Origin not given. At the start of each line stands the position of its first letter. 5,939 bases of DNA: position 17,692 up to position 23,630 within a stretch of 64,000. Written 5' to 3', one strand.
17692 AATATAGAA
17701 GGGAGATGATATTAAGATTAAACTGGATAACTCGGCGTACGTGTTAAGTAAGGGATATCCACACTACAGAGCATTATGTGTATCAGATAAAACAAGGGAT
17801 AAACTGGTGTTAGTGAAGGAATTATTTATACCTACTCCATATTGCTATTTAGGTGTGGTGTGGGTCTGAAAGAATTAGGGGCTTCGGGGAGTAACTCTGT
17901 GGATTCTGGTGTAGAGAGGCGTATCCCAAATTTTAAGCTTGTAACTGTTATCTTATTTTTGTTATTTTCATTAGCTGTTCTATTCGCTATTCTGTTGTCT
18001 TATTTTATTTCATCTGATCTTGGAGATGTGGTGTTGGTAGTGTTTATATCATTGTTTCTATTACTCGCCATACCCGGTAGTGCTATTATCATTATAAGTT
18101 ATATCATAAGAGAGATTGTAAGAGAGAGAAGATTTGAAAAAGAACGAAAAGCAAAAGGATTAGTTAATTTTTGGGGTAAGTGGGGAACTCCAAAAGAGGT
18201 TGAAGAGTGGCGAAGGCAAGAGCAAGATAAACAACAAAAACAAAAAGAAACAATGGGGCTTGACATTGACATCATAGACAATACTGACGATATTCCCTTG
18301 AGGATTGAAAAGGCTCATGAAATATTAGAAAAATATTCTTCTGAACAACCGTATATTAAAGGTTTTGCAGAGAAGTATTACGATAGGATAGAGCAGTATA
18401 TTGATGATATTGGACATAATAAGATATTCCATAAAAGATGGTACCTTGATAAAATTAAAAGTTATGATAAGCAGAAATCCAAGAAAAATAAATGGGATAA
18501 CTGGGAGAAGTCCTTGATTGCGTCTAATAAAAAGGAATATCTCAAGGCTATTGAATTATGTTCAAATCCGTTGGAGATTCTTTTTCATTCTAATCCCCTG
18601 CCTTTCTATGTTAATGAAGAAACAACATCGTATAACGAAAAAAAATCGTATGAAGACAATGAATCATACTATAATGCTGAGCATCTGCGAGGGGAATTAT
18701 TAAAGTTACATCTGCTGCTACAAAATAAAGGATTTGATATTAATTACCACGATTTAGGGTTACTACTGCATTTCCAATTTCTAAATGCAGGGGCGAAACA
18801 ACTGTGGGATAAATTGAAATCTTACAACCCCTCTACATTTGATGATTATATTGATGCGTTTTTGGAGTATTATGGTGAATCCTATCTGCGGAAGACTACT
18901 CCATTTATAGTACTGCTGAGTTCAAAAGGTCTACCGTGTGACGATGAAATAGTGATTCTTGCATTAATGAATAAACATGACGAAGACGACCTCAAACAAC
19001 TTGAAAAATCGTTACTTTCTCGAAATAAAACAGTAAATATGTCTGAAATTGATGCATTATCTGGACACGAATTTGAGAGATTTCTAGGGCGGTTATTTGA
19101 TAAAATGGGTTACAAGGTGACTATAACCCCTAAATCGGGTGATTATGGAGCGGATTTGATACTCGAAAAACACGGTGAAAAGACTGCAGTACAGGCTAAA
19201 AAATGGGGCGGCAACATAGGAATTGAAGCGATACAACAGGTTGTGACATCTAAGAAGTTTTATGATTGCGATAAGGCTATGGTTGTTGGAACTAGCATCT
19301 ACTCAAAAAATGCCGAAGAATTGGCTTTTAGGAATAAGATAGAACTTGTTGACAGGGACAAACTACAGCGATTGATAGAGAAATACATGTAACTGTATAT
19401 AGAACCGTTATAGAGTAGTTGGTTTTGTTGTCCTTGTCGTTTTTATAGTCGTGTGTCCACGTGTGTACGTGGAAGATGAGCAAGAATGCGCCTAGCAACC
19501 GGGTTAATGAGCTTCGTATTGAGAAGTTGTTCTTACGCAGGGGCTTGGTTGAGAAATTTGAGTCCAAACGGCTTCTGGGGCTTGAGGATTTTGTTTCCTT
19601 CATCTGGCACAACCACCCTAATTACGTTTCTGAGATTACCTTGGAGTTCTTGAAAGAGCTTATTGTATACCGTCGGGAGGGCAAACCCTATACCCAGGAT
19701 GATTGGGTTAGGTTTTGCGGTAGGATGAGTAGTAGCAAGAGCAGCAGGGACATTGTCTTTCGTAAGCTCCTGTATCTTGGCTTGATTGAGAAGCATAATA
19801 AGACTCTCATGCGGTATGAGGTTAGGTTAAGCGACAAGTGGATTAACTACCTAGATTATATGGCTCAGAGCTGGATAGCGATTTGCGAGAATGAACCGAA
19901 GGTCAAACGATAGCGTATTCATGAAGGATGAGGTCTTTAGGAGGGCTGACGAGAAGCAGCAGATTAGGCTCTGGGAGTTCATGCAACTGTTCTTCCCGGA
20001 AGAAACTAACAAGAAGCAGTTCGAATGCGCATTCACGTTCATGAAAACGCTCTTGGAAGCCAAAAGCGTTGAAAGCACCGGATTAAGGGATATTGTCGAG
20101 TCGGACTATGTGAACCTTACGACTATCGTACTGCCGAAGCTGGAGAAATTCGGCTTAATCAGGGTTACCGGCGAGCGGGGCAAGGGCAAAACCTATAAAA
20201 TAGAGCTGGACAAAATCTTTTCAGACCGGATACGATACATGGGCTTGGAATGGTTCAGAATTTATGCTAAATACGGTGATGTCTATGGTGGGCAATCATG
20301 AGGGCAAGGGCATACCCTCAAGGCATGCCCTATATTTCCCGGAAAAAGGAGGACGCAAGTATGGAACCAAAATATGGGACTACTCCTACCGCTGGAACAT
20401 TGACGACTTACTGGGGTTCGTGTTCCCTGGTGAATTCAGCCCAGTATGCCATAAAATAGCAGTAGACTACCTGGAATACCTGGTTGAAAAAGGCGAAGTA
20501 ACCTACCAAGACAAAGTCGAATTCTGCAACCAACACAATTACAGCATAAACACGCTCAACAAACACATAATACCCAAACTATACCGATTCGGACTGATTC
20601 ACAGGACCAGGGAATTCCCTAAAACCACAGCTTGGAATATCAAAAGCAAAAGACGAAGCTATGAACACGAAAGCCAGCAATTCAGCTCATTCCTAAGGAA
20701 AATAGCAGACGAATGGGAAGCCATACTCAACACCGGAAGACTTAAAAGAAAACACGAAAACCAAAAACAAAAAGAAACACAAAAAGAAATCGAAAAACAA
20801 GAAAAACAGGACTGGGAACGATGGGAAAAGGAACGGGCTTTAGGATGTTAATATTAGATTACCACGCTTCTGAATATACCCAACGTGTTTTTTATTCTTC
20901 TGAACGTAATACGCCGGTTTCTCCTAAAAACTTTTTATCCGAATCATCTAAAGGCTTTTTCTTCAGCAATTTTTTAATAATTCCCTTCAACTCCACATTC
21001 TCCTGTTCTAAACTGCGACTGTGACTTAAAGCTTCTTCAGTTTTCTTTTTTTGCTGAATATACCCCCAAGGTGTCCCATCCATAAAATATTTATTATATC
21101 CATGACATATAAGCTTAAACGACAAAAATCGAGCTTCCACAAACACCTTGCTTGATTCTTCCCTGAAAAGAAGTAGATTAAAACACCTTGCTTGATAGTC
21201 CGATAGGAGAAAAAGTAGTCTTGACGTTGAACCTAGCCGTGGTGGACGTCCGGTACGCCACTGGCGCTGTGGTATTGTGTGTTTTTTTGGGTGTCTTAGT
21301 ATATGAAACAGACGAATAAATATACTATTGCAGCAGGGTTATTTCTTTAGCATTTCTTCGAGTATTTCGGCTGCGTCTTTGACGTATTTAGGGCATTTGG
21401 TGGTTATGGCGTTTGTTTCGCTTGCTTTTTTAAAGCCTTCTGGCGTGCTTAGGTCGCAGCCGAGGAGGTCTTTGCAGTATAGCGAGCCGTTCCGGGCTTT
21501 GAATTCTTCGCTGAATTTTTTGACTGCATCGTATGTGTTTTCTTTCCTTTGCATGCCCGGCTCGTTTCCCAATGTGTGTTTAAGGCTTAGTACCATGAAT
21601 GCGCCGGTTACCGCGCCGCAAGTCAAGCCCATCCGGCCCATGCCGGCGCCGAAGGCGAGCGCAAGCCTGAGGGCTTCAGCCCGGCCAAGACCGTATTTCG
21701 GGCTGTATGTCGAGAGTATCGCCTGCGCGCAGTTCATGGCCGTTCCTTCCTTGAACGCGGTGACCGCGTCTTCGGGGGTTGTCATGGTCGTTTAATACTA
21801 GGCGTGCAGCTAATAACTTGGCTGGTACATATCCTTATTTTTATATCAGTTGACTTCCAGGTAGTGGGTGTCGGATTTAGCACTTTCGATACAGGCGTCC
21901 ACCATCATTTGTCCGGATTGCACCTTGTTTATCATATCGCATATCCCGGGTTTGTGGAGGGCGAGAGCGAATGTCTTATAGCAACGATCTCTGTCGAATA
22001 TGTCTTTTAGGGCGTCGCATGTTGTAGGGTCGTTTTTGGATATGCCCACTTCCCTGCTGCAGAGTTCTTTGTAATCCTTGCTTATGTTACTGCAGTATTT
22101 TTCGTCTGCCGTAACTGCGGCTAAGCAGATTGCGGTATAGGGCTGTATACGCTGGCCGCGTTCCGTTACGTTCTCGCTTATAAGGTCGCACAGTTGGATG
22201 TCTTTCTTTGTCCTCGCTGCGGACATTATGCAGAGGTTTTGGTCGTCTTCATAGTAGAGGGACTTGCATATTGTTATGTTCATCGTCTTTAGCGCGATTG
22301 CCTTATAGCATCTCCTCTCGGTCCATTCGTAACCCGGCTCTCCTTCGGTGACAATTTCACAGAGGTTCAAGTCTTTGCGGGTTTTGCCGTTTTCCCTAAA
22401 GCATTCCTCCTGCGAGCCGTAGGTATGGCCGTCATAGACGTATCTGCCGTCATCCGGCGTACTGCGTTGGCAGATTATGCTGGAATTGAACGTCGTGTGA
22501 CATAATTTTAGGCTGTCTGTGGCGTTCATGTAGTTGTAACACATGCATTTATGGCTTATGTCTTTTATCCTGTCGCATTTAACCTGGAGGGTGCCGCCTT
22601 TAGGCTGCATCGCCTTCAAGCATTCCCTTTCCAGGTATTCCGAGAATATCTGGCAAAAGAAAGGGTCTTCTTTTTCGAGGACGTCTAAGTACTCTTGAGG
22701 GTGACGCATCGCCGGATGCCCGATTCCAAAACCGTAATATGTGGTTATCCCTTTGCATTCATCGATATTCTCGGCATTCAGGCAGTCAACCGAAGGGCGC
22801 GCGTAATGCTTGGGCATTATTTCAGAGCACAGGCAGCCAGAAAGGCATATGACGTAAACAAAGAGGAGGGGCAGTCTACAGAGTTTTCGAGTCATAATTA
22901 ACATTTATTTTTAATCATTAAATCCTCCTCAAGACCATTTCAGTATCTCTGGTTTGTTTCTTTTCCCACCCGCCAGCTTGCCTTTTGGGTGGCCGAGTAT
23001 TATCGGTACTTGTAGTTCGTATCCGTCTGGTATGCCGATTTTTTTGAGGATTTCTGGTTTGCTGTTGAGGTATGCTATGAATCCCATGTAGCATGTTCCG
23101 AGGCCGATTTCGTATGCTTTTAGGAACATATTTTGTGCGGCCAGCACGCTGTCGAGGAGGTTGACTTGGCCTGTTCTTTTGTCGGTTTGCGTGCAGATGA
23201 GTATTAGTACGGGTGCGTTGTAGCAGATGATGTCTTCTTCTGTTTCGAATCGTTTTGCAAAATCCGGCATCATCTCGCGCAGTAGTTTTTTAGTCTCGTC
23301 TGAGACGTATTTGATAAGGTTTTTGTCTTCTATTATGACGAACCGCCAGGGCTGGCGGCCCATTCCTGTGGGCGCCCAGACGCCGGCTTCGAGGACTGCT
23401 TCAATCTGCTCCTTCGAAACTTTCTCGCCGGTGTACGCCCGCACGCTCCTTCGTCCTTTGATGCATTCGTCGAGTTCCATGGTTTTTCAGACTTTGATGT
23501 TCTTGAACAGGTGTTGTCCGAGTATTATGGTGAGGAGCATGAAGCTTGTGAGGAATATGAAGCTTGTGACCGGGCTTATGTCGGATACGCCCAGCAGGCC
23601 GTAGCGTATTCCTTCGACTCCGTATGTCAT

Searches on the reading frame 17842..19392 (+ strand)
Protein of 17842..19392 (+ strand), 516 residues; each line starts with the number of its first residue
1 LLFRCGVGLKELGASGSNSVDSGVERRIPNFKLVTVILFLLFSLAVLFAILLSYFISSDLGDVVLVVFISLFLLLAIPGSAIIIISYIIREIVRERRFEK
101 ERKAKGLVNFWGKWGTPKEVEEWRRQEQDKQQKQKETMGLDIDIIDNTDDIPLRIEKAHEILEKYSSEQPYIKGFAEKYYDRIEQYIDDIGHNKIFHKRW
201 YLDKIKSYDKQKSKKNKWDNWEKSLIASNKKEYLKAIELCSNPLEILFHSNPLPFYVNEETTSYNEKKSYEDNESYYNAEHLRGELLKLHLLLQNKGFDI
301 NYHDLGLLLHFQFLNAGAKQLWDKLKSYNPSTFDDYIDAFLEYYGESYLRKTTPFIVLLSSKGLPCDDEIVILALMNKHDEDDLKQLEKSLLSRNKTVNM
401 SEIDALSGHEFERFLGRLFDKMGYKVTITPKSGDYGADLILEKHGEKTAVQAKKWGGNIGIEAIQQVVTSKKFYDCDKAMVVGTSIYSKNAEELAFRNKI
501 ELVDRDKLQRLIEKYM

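Call 12: search_protein_families(library=pfam, proteins=[window:17842-19392:+], max_evalue=0.1)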
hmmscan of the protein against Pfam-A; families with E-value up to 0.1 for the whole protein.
window:17842-19392:+ (516 aa): 4 families
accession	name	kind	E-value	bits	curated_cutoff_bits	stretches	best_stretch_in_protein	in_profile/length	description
PF04471.18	Mrr_cat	-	7.1e-31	107.2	21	1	403-512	1-115/115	Restriction endonuclease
PF22722.2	NA-iREase1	-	1.3e-10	41.6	27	1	411-508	1-104/106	NACHT-associated inactive Restriction Endonuclease 1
PF04991.19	LicD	-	0.019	15.5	22.6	1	128-255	79-207/227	LicD family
PF10268.14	Tmemb_161AB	-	0.046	12.9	27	1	30-77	135-183/485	Predicted transmembrane protein 161AB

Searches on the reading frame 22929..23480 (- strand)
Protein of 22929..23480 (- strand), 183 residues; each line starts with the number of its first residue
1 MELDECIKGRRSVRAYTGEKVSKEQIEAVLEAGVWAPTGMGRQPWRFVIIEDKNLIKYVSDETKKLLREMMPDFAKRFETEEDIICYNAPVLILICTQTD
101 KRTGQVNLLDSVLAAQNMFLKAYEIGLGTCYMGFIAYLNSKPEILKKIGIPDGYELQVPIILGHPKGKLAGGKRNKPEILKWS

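Call 12: search_protein_families(library=pfam, proteins=[window:22929-23480:-], max_evalue=0.1)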
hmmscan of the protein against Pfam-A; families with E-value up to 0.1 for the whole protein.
window:22929-23480:- (183 aa): 2 families
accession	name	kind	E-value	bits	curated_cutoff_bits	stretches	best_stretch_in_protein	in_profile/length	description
PF00881.29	Nitroreductase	-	8.9e-34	117.5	23.5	1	7-164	1-167/167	Nitroreductase family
PF14512.11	TM1586_NiRdase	-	1.4e-11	44.8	27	3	21-54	155-188/215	Putative TM nitroreductase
